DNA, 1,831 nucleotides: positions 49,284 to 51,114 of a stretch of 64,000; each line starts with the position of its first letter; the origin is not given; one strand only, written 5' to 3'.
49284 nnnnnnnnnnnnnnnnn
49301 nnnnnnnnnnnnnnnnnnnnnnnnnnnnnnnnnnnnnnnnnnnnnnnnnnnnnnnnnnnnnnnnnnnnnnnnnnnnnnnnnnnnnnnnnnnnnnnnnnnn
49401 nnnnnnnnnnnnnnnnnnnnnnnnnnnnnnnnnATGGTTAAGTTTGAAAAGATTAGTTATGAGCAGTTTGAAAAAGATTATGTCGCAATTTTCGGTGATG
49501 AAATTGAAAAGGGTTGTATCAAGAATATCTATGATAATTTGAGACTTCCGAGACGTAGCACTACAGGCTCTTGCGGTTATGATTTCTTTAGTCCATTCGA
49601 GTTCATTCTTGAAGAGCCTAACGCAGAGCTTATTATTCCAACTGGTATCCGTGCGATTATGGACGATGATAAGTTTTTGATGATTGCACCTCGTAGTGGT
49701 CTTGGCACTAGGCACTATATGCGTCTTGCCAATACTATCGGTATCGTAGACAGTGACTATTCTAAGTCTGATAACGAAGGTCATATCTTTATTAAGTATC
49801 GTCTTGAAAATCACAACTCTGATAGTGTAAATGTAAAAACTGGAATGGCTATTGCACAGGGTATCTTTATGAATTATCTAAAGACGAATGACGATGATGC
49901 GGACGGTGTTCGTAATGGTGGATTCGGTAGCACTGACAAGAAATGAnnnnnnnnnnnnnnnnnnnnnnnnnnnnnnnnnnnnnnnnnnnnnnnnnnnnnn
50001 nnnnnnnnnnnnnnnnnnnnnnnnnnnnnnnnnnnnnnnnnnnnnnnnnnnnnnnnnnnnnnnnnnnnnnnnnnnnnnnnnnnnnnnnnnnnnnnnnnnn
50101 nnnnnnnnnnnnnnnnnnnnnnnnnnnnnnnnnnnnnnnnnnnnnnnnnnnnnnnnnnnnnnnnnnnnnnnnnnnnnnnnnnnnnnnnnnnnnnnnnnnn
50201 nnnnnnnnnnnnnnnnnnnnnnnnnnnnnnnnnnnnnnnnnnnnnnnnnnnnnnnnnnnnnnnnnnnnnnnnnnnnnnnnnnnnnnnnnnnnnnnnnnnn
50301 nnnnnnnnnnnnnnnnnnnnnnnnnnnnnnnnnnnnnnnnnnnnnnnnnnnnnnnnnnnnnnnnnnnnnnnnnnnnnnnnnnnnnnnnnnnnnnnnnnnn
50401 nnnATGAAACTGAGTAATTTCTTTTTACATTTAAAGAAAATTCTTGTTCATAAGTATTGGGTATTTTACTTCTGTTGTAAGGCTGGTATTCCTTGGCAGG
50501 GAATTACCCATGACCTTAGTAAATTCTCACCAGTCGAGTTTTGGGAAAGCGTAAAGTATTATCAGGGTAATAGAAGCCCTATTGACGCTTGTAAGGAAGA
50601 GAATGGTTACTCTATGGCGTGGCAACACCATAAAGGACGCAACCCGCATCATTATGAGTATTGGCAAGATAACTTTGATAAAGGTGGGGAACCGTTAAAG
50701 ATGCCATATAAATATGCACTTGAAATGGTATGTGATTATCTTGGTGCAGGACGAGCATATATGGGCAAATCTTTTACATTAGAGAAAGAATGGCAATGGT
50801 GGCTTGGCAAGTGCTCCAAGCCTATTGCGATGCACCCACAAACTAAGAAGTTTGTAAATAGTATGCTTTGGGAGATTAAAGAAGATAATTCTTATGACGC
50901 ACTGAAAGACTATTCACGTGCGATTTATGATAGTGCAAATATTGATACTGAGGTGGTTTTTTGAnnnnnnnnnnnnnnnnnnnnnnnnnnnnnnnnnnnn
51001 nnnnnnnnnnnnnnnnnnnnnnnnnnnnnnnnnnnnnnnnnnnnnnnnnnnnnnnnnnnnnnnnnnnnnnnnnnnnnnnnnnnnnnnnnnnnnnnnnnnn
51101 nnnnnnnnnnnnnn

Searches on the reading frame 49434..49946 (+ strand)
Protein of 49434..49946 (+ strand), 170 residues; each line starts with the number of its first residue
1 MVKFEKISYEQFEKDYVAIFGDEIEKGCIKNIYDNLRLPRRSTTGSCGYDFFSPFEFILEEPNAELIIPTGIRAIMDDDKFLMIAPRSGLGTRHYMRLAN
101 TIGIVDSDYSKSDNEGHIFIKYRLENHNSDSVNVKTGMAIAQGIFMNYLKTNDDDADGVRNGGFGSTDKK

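Call 75: search_protein_families(library=pfam, max_evalue=0.001, proteins=[window:49434-49946:+])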
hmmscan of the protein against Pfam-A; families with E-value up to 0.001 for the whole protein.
window:49434-49946:+ (170 aa): 1 family
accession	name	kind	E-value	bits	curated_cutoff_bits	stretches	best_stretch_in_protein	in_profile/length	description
PF00692.24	dUTPase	-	6.9e-14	52.2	22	1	36-167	3-128/129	dUTPase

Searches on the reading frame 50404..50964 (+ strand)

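Call 75: search_protein_families(library=pfam, max_evalue=0.001, proteins=[window:50404-50964:+])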
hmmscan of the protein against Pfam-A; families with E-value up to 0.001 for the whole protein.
window:50404-50964:+ (186 aa): 1 family
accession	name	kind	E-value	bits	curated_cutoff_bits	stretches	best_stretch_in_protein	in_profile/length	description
PF18907.5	DUF5662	-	3.3e-36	124.7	27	1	9-155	5-154/156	Family of unknown function (DUF5662)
